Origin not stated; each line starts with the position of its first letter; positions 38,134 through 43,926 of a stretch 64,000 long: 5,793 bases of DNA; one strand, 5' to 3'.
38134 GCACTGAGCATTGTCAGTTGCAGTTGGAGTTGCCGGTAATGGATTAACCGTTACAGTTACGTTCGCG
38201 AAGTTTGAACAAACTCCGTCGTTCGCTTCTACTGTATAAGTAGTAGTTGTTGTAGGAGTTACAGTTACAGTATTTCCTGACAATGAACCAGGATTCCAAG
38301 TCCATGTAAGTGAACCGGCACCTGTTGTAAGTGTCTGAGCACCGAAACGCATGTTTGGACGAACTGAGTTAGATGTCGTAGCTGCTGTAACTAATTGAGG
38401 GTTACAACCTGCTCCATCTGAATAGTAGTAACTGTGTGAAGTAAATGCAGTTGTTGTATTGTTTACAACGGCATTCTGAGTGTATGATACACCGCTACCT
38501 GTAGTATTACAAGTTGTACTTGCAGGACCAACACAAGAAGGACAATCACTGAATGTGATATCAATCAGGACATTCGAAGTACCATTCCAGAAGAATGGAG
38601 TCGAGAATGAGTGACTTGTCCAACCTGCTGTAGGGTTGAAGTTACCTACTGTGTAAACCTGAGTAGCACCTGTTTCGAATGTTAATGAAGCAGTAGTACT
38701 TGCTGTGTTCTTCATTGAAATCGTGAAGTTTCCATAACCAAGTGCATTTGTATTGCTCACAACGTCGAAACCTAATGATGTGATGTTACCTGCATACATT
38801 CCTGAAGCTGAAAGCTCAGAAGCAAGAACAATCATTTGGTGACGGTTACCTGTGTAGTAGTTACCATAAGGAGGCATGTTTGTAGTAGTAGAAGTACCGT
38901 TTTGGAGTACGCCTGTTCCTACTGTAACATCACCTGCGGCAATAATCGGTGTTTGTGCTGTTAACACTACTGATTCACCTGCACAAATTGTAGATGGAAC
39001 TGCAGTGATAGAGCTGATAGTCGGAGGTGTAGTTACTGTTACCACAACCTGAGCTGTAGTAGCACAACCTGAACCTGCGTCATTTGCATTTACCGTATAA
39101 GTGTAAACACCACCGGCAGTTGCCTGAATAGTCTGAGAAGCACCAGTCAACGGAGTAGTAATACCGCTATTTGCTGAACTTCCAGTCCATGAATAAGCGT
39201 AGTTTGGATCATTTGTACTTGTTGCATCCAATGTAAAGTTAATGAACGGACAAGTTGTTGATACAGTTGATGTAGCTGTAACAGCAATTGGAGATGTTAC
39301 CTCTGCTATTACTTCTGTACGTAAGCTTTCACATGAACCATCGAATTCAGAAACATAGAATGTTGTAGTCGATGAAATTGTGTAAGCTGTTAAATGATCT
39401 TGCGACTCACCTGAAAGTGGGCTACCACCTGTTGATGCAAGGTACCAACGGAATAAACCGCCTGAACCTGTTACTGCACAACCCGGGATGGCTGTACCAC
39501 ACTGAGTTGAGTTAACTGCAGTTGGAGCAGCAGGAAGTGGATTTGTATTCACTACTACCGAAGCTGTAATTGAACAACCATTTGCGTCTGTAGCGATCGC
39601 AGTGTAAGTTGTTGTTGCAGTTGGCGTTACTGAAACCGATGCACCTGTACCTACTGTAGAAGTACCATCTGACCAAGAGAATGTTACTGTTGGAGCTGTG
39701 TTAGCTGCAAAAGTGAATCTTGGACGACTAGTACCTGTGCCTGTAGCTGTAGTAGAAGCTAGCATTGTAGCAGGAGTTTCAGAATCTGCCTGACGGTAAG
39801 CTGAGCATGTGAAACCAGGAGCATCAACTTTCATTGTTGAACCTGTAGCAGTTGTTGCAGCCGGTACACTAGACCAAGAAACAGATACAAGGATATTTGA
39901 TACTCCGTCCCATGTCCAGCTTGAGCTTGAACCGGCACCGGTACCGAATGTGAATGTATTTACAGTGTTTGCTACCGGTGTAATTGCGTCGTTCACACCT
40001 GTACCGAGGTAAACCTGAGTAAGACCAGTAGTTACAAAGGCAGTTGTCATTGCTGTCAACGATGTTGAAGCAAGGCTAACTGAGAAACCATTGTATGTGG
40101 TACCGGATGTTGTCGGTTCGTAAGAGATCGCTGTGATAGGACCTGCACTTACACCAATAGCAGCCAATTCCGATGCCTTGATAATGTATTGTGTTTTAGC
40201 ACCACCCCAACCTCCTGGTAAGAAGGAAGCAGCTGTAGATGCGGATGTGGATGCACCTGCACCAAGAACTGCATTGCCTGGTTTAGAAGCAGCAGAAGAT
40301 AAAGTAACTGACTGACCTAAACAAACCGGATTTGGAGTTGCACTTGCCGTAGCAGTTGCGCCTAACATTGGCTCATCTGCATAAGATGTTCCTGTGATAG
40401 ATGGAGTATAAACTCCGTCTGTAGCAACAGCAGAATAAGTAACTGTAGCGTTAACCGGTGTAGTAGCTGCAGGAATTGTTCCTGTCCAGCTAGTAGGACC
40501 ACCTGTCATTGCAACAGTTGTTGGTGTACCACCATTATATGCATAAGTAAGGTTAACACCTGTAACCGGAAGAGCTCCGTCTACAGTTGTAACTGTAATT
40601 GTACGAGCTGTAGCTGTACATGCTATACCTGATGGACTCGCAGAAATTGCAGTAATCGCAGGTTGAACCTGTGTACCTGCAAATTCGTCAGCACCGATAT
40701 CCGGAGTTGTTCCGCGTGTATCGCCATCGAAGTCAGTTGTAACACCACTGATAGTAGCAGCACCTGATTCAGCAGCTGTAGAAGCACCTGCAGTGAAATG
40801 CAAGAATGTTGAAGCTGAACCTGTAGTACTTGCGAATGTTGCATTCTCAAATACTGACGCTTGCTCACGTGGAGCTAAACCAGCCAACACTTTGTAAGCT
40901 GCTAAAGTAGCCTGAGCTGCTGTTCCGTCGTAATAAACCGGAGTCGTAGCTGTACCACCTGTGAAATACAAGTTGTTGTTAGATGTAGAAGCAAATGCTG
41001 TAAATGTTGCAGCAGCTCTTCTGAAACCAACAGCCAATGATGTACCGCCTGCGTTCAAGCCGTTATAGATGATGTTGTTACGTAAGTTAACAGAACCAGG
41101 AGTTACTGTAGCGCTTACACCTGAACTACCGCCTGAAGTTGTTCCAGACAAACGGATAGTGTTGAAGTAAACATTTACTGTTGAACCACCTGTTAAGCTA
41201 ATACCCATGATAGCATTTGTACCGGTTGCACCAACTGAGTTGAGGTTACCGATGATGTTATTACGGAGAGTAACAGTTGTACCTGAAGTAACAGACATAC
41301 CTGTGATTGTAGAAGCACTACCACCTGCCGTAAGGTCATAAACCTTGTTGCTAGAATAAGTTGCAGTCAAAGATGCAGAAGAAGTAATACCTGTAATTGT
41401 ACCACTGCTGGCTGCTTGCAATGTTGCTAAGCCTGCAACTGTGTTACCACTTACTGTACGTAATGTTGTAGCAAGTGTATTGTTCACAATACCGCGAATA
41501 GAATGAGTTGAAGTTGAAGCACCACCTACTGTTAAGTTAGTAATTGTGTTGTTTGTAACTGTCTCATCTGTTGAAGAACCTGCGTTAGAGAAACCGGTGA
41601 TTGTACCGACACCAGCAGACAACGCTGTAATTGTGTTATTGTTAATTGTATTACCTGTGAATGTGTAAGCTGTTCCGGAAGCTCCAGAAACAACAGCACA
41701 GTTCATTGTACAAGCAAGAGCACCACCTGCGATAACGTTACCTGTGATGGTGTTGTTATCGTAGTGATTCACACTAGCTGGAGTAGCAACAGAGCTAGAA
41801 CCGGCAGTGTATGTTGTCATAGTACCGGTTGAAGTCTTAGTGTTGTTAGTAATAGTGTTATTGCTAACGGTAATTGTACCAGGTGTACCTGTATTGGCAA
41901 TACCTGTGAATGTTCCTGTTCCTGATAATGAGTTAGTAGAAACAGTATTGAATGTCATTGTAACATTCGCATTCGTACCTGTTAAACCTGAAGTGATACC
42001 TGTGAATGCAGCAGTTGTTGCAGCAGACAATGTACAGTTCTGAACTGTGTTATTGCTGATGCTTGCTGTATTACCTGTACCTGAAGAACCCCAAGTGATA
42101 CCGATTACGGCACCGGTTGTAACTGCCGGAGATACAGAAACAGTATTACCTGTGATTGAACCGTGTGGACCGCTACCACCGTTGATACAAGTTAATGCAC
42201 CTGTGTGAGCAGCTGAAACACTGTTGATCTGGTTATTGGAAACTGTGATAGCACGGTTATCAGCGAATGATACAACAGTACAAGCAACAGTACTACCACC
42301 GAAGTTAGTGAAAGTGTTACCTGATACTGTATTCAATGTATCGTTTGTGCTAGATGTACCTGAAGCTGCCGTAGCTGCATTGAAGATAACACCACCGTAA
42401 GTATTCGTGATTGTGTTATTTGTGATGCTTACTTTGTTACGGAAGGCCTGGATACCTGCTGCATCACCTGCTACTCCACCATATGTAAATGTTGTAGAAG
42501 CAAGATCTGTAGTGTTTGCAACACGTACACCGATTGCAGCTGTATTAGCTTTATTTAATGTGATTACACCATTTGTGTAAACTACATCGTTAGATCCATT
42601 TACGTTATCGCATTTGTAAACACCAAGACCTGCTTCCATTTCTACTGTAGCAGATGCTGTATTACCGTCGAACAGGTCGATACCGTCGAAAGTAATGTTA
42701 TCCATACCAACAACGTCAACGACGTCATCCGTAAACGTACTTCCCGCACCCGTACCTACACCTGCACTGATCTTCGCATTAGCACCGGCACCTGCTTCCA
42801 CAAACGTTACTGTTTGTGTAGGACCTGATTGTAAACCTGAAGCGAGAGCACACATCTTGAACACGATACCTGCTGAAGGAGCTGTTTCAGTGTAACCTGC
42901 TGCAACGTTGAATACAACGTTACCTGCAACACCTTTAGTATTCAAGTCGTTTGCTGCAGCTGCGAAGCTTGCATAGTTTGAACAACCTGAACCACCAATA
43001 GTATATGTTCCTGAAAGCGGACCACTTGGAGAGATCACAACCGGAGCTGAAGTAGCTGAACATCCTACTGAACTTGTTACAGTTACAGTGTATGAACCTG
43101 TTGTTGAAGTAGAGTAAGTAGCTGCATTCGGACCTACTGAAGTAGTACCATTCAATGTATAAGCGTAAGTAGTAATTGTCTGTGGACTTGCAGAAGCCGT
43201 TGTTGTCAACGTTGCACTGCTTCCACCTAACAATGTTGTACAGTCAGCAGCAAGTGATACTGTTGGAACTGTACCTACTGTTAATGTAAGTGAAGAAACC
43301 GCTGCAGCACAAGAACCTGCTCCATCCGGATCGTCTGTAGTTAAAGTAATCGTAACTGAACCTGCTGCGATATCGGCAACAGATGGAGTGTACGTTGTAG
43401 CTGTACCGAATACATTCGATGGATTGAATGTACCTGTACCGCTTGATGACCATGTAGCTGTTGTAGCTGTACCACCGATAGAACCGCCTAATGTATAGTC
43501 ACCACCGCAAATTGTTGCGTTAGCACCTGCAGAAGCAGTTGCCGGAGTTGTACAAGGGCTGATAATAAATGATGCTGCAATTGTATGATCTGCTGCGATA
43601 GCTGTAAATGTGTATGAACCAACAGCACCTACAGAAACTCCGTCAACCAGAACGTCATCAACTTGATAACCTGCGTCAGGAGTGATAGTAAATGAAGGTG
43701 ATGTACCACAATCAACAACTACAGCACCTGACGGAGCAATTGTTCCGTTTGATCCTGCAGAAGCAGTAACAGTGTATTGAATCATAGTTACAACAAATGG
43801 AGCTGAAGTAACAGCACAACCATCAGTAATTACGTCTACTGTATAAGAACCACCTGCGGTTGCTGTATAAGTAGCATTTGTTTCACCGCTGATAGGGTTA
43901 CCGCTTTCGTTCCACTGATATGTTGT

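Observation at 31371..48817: ~17.4 kb single adhesin gene (~5800 aa) with a beta-helix core, Ig-like repeat modules and a large internal duplication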

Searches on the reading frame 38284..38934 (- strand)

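Call 71: search_protein_families(library=pfam, proteins=[window:38284-38934:-], max_evalue=1)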
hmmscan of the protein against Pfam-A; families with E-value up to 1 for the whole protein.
window:38284-38934:- (217 aa): 1 family
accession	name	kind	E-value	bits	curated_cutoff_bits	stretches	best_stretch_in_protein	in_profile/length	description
PF14427.12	Pput2613-deam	-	0.0027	17.9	25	1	121-164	66-109/118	Pput_2613-like deaminase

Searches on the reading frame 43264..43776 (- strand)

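Call 24: search_protein_families(library=pfam, proteins=[window:43264-43776:-], max_evalue=5)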
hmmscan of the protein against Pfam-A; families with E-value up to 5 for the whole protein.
seq(171 aa): 1 family
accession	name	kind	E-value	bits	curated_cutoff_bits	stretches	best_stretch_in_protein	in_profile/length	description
PF18998.6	Flg_new_2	-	1.4e-06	28.7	23.6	1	1-70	1-69/73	Divergent InlB B-repeat domain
